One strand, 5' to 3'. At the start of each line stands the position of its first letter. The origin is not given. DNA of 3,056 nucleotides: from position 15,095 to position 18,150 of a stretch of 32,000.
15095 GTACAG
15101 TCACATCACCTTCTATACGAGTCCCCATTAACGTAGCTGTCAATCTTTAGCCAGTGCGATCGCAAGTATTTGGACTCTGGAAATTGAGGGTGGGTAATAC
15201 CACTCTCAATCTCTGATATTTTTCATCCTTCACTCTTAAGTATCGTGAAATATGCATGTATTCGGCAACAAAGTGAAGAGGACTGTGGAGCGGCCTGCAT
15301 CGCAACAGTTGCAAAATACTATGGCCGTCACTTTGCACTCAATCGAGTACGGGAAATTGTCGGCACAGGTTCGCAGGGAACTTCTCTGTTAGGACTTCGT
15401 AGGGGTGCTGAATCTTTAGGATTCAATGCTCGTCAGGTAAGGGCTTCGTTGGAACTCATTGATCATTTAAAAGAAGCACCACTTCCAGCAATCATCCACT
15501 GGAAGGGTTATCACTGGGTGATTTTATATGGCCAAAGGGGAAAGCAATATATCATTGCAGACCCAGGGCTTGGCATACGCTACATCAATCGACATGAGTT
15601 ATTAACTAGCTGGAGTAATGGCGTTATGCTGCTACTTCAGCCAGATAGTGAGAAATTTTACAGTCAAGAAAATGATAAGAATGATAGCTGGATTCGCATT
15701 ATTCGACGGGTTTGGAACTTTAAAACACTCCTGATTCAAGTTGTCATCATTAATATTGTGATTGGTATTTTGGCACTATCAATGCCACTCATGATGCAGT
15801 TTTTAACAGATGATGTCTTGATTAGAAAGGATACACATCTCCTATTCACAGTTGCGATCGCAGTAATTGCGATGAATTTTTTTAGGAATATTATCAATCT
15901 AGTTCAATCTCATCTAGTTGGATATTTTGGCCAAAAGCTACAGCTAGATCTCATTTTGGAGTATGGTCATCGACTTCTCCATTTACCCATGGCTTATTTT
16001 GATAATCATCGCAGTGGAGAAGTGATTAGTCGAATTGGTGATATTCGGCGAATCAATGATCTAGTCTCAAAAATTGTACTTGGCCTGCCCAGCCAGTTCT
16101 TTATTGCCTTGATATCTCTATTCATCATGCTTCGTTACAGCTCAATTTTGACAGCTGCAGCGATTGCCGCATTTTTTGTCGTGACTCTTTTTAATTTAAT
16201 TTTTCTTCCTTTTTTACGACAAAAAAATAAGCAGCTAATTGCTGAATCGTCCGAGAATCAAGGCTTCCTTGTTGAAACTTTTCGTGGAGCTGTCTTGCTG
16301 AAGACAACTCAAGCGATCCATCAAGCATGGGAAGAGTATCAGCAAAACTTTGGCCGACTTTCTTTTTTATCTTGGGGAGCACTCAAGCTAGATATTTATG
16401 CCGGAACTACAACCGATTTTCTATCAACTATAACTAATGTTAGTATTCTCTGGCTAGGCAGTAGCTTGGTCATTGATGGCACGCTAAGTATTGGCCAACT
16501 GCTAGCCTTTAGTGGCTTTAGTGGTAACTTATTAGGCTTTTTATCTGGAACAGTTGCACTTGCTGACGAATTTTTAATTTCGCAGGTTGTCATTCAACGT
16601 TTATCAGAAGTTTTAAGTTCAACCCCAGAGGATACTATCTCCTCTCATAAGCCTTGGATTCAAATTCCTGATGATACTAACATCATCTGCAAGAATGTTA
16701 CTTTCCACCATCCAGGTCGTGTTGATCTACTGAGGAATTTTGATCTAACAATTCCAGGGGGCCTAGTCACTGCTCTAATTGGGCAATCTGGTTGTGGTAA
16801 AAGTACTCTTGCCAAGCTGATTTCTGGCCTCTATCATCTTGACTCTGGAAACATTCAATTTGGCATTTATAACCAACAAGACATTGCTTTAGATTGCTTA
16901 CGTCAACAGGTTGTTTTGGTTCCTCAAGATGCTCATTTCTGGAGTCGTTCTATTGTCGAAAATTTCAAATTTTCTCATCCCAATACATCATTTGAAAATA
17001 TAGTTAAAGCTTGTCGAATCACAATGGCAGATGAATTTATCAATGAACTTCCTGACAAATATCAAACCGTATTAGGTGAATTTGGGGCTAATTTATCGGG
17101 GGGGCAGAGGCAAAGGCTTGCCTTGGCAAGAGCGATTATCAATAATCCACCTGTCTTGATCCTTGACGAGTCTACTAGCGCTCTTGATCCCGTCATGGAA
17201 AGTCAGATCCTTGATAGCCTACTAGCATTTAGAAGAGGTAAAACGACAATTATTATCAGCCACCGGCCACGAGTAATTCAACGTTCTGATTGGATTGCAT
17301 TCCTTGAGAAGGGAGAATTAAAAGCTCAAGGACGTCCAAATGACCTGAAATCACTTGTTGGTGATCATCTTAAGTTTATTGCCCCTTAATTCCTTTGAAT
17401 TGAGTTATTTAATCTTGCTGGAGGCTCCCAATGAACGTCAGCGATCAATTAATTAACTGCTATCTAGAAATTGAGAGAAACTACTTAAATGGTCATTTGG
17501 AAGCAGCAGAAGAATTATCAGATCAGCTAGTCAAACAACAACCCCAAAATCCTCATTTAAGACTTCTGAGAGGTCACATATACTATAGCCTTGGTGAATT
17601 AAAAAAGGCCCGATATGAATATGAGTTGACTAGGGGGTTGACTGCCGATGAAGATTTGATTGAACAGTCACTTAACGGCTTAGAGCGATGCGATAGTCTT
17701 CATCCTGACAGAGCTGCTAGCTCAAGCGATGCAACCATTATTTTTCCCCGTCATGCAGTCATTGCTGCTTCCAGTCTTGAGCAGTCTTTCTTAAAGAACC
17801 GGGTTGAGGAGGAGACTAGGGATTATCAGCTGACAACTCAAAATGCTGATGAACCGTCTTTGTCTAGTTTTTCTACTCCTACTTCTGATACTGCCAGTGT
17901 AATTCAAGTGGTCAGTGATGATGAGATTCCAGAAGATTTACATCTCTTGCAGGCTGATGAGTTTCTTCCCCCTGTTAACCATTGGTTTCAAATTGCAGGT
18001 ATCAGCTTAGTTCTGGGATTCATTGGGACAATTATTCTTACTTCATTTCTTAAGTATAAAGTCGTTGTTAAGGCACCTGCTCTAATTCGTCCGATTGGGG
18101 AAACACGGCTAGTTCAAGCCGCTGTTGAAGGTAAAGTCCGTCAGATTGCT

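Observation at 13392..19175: AT-rich island encoding four double-glycine-leader peptides, a C39-ABC exporter and an HlyD adaptor: a secreted-peptide system that does not look like a bacteriocin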

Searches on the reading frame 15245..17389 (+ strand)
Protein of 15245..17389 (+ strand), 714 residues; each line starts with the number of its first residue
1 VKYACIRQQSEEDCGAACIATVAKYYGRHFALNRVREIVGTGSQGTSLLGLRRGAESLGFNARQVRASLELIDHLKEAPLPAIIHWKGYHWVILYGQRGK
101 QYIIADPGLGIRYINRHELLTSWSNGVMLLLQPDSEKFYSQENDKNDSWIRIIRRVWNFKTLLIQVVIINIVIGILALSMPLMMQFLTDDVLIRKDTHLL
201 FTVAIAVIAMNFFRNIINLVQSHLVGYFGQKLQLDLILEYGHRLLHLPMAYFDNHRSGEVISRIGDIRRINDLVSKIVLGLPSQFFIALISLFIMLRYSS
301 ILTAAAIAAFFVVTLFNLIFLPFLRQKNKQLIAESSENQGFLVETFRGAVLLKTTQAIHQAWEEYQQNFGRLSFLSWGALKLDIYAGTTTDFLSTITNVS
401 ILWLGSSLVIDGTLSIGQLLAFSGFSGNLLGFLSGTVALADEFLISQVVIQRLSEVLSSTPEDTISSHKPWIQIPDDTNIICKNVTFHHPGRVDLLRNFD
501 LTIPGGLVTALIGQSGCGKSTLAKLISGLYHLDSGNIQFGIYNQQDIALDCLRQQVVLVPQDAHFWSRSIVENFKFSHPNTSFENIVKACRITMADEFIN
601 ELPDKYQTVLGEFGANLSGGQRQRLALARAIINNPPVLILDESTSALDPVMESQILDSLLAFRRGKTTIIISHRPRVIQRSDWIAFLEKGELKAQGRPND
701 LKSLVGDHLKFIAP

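Call 4: search_protein_families(library=pfam, proteins=[window:15245-17389:+], max_evalue=0.01)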
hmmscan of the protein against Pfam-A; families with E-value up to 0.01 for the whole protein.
window:15245-17389:+ (714 aa): 8 families
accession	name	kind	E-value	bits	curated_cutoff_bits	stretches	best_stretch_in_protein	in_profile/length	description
PF03412.21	Peptidase_C39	-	3.5e-36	124.4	22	1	3-135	2-132/133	Peptidase C39 family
PF00664.28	ABC_membrane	-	6.9e-33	114.9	28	1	166-428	4-269/274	ABC transporter transmembrane region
PF00005.33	ABC_tran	-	1.8e-30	106.7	25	1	496-645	1-137/137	ABC transporter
PF02463.25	SMC_N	-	7.1e-06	26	40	1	595-682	135-206/220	RecF/RecN/SMC N terminal domain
PF13304.12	AAA_21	-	0.0002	21.9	27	0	613-673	238-298/304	AAA domain, putative AbiEii toxin, Type IV TA system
PF09818.15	ABC_ATPase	-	0.0007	19.1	23.2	0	596-664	138-205/283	P-loop domain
PF13401.12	AAA_22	-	0.0055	17.5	27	0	508-645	7-95/130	AAA domain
PF03193.22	RsgA_GTPase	-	0.0073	16.6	30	0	507-537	107-137/174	RsgA GTPase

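Call 25: search_solved_structures(query=window:15245-17389:+, show_alignments=2, max_evalue=1e-20)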
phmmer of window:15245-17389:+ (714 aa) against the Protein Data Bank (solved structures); distinct sequences matched with E-value up to 1e-20: 294 (the best 60 are shown).
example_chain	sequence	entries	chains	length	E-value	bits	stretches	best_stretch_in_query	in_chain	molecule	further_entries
4ry2_A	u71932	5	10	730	3.9e-108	365.9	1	2-710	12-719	ABC-type bacteriocin transporter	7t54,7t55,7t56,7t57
8vp3_A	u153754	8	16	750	4.3e-108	365.7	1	2-710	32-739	ABC-type bacteriocin transporter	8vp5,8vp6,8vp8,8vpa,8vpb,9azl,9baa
4s0f_A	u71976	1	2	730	1.1e-107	364.4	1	2-710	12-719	ABC-type bacteriocin transporter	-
6v9z_A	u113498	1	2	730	8.3e-107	361.5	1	2-710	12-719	ABC-type bacteriocin transporter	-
8vp9_A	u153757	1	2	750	6.4e-104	351.9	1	2-710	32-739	ABC-type bacteriocin transporter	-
6ujp_A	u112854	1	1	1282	1.2e-95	324.6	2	239-712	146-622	ATP-dependent translocase ABCB1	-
6ujt_A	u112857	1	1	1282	1.3e-95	324.5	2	239-712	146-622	ATP-dependent translocase ABCB1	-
6q81_A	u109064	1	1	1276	1.4e-95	324.3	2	239-712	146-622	P-glycoprotein (ABCB1)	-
6ujw_A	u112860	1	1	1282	1.4e-95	324.3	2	239-712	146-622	ATP-dependent translocase ABCB1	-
5kpi_A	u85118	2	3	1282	1.5e-95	324.3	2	239-712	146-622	Multidrug resistance protein 1A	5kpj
4m2s_A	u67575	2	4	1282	1.5e-95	324.3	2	239-712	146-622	Multidrug resistance protein 1A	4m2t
3g60_A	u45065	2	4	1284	1.5e-95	324.3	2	239-712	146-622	Multidrug resistance protein 1a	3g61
4ksb_A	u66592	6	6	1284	1.5e-95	324.3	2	239-712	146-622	Multidrug resistance protein 1A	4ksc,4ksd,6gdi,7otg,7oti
4q9h_A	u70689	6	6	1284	1.5e-95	324.3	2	239-712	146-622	Multidrug resistance protein 1A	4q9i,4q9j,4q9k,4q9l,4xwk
6ujs_A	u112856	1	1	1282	1.7e-95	324.1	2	239-712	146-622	ATP-dependent translocase ABCB1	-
8hf4_A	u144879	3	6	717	1.1e-90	308.1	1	8-705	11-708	Transport/processing ATP-binding protein ComA | Competence factor transporting ATP-binding protein/permease ComA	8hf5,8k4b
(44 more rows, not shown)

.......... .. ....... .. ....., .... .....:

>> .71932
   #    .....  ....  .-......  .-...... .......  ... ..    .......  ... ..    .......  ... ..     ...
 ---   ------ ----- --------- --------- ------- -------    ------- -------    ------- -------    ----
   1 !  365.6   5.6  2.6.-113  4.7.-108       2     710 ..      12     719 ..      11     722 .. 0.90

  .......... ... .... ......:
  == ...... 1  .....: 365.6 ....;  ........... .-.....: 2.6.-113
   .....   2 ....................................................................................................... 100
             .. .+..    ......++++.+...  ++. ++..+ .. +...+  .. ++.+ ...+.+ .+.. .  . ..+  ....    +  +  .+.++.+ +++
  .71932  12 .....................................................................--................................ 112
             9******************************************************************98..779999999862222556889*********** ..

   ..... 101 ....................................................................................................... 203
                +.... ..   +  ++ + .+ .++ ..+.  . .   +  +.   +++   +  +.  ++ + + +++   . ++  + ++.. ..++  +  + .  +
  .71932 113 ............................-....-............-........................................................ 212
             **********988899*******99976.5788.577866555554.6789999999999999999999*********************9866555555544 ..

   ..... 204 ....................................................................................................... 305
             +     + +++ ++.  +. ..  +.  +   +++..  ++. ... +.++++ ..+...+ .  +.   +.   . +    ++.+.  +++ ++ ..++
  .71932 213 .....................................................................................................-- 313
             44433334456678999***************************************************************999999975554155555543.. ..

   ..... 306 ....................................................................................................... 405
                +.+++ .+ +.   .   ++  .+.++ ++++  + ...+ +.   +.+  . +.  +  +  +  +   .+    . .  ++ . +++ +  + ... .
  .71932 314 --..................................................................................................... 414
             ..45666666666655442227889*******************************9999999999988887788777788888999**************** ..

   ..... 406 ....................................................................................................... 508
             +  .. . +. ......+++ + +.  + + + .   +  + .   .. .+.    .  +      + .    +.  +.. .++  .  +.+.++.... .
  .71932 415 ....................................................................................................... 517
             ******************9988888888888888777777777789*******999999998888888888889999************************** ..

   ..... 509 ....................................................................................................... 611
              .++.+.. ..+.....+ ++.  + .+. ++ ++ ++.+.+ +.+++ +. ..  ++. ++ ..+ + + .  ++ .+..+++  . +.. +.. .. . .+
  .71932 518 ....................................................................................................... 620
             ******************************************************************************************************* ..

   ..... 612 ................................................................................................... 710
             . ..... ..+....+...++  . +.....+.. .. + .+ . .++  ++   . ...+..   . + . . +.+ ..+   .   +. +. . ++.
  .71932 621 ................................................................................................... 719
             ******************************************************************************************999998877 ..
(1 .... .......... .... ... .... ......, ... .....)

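Call 28: find_related_loci(query=window:15245-17386:+, collection=genome_contigs, flank=8000)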
Query window:15245-17386:+ (714 aa) in genome_contigs; peptide patterns used: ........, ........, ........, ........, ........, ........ (x = any residue, [..] = any of these).
509 stretches matched a pattern; 495 encode a relative of the query (tblastn E <= 1e-3); the best 80 are kept; 80 distinct loci.
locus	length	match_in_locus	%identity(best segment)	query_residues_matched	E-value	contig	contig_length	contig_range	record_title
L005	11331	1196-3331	66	1-712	0e+0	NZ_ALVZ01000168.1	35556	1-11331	Xenococcus sp. PCC 7305 scaffold_00168, whole genome shotgun sequence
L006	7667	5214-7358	66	1-712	0e+0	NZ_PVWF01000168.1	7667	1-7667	Pleurocapsa sp. CCALA 161 NODE_429_length_7667_cov_10.2195_ID_461274, whole genome shotgun sequence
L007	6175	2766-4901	65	1-712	0e+0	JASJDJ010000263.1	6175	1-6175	MAG: Xenococcaceae cyanobacterium MO_188.B32 MO_188.c_14980, whole genome shotgun sequence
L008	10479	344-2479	66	1-712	0e+0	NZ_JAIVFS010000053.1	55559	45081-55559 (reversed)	Nostoc mirabile CHAB5784 strain CHAB 5784 NODE_53_length_55559_cov_82.813050, whole genome shotgun sequence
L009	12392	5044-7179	65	1-712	0e+0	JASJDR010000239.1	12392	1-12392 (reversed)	MAG: Xenococcus sp. MO_188.B8 MO_188.c_6086, whole genome shotgun sequence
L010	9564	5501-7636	66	1-712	0e+0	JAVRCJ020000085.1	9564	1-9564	MAG: Nostoc sp. DedSLP01 Nostoc_sp_DedSLP01_85, whole genome shotgun sequence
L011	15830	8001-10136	66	1-712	0e+0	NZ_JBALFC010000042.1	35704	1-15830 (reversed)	MAG: Nostoc sp. isolate P9119 bin 5 NODE_132_length_35704_cov_38.760650, whole genome shotgun sequence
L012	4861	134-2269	66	1-712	0e+0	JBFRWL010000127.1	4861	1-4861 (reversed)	MAG: Prochloraceae cyanobacterium isolate 05_out_wi_poop_bin.33 05outWiPooB33_c_000000523320, whole genome shotgun seque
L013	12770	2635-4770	65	1-712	0e+0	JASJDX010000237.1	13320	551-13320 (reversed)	MAG: Pleurocapsa sp. MO_192.B19 MO_192.c_2322, whole genome shotgun sequence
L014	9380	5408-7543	65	1-712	0e+0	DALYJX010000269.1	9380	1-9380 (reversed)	MAG TPA_asm: Phormidiaceae cyanobacterium CTOTU46633 NODE_1139_length_9380_cov_26.906488, whole genome shotgun sequence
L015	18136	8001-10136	66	1-712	0e+0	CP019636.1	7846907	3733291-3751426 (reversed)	Nostocales cyanobacterium HT-58-2, complete sequence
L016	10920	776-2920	65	1-712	0e+0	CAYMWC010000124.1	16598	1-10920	MAG TPA_asm: uncultured Pleurocapsa sp. isolate SRP072547_co1_227 genome assembly, contig: NODE_5752_length_16598_cov_8.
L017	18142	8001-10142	65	1-714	0e+0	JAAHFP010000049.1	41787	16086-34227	MAG: Symploca sp. SIO1C2 1C2_NODE_49, whole genome shotgun sequence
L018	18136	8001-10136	66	1-712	0e+0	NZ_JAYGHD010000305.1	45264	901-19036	Nostoc sp. UHCC 0251 NODE_39_length_45264_cov_25.793293, whole genome shotgun sequence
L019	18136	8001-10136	65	1-712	0e+0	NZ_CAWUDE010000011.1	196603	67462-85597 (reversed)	Anabaena sp. CCY 9613 isolate Anabaena CCY 9613 NODE_12_length_196603_cov_221.779764, whole genome shotgun sequence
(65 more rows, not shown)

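Call 54: search_protein_families(library=ncbifam, proteins=[window:15245-17386:+], max_evalue=0.01)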
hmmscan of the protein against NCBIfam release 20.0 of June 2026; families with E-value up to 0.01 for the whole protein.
window:15245-17386:+ (714 aa): 192 families (the best 25 are shown)
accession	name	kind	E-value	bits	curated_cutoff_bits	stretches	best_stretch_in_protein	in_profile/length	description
TIGR03796.1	NHLM_micro_ABC1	equivalog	2e-123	413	853.3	1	6-711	5-708/710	NHLP family bacteriocin export ABC transporter peptidase/permease/ATPase subunit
TIGR01846.1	type_I_sec_HlyB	subfamily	7.1e-122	408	725.55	1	17-703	3-680/694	type I secretion system permease/ATPase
TIGR01193.1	bacteriocin_ABC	subfamily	9.8e-115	384.6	523.85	1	9-701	2-695/708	peptide cleavage/export ABC transporter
TIGR03375.1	type_I_sec_LssB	subfamily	8.4e-98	328.4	693.1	1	17-699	5-686/696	type I secretion system permease/ATPase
TIGR02204.1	MsbA_rel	hypoth_equivalog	9.9e-83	278.7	780.4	1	154-701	11-561/576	ABC transporter, permease/ATP-binding protein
TIGR03797.1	NHLM_micro_ABC2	equivalog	2.2e-82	277.6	709.4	1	131-706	105-676/686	NHLP bacteriocin export ABC transporter permease/ATPase subunit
TIGR02203.1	MsbA_lipidA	equivalog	2.6e-78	263.9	602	1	149-702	2-556/572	lipid A export permease/ATP-binding protein MsbA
NF010178.0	PRK13657.1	equivalog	1.8e-73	248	733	1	150-707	8-562/588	glucan ABC transporter ATP-binding protein/ permease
TIGR00958.1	3a01208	subfamily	2.5e-73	247.5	874.6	1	131-702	130-701/711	antigen peptide transporter 2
NF008381.0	PRK11176.1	equivalog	7.6e-71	239.2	867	1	143-702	3-566/582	lipid A ABC transporter ATP-binding protein/permease MsbA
NF045998.1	cleave_ABC_plasm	equivalog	9.9e-70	235.6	500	1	8-681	2-668/673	Mbov_0121 family peptidase domain-containing ABC transporter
NF045513.1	HepA_fam_ABC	equivalog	4.5e-68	230.2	725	1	197-709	91-603/610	heterocyst formation ABC transporter subunit HepA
TIGR01842.1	type_I_sec_PrtD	subfamily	2.4e-67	227.7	510.15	1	158-701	3-540/544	type I secretion system permease/ATPase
TIGR02857.1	CydD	equivalog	3.9e-59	201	435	1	450-684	294-526/529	thiol reductant ABC exporter subunit CydD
TIGR01192.1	chvA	subfamily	8.8e-59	199.6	585.4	1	149-706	7-561/585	glucan export ABC transporter ATP-binding protein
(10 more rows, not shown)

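Call 74: search_dna_similar(query=window:15245-17386:+, collection=plasmids, mode=protein, max_rows=12, max_evalue=1e-100)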
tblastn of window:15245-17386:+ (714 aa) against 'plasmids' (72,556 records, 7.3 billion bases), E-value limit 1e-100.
Records with a match: 12; places in all: 12; records where one place covers at least 80% of the query: 12.
Best place of each record, by identity: 60-80% 3; <60% 9.
By first word of the organism name: Nostoc 5; Calothrix 2; Trichormus 2; Acaryochloris 1; Dolichospermum 1; Microcoleus 1.
By predicted mobility (MOB-suite, as given by PLSDB): conjugative 8; non-mobilizable 3; mobilizable 1.
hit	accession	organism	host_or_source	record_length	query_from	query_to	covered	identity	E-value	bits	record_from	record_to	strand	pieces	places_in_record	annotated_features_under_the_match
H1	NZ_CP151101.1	Nostoc sp. UHCC 0302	isolated culture,lake sediment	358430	1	712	100%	65.3%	0e+0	879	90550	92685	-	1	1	peptidase domain-containing ABC transporter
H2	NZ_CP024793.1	Nostoc flagelliforme CCNUN1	cell culture,desert soil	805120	1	712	100%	64.7%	0e+0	876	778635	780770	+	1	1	peptidase domain-containing ABC transporter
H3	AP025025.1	Calothrix sp. PCC 7716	-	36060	1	712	100%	64.3%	0e+0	875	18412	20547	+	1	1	bacteriocin-processing peptidase. Cysteine peptidase. MEROPS family ...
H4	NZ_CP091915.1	Nostoc sp. UHCC 0870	cell culture,Brackish water, ...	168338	1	714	100%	58.0%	0e+0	817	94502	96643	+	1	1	peptidase domain-containing ABC transporter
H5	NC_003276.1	Nostoc sp. PCC 7120 = FACHB-418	-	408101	1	714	100%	57.7%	0e+0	801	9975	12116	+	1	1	peptidase domain-containing ABC transporter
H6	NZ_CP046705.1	Nostoc sp. ATCC 53789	-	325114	1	712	100%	57.3%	0e+0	784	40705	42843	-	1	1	peptidase domain-containing ABC transporter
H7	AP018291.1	Calothrix sp. NIES-4105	-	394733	1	714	100%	55.7%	0e+0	748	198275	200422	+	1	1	ABC transporter ATP-binding protein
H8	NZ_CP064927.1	Acaryochloris marina S15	cell culture,surface of Pikea pinnata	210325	3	712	99%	55.2%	0e+0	744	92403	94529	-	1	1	peptidase domain-containing ABC transporter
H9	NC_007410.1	Trichormus variabilis ATCC 29413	-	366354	1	712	100%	51.1%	0e+0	713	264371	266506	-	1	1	peptidase domain-containing ABC transporter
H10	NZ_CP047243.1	Trichormus variabilis 0441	cell culture,thermal spring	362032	1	712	100%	51.1%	0e+0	713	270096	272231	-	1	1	peptidase domain-containing ABC transporter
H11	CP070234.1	Dolichospermum sp. DET69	freshwater metagenome,metagenomic ...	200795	1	712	100%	50.1%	0e+0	696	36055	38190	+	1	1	peptidase domain-containing ABC transporter | type 2 lantipeptide synthetase LanM family protein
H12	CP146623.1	Microcoleus vaginatus PCC 9802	-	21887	55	714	92%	51.4%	0e+0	650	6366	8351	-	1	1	record has no annotation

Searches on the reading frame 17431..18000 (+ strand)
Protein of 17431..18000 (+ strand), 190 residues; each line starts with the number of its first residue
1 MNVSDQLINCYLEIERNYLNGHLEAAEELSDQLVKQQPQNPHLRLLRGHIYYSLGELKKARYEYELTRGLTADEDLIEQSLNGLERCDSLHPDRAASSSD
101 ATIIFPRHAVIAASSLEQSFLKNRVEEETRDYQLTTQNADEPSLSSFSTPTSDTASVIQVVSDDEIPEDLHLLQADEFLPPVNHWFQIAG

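Call 47: find_homologous_proteins(query=window:17431-18000:+, max_evalue=0.001)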
Query window:17431-18000:+ (190 aa): 2 proteins with E <= 0.001 among 116 candidates.
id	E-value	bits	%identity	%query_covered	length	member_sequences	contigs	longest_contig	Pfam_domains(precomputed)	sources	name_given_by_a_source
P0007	2.0e-118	411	99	100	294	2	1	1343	-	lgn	-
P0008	5.0e-108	377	99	94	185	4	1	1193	-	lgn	-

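Call 57: predict_structure(protein=window:17431-18000:+)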
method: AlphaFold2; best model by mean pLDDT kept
length: 190 residues; sequences in the alignment: 1
mean_pLDDT: 47.7   pTM: 0.39
mean pLDDT of the five models: 47.7, 45.6, 43.4, 43.0, 37.5
residues with pLDDT >= 90: 0; 70-90: 19; 50-70: 65; < 50: 106
segments of 3 or more residues with pLDDT < 50: 1-5, 92-190
pLDDT, mean of each block of 10 residues (from residue 1): 48 56 69 68 57 64 66 71 64 39 34 32 39 33 29 30 41 32 33
secondary structure, 60 per line:
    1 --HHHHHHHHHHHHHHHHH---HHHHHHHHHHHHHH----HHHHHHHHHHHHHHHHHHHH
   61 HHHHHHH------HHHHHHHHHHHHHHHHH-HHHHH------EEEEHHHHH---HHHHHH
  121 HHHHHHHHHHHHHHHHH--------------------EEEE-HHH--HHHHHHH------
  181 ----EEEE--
elements in order: H3-19 H23-36 H41-67 H74-90 H92-96 E103-106 H107-111 H115-137 E158-161 H168-174 E185-188
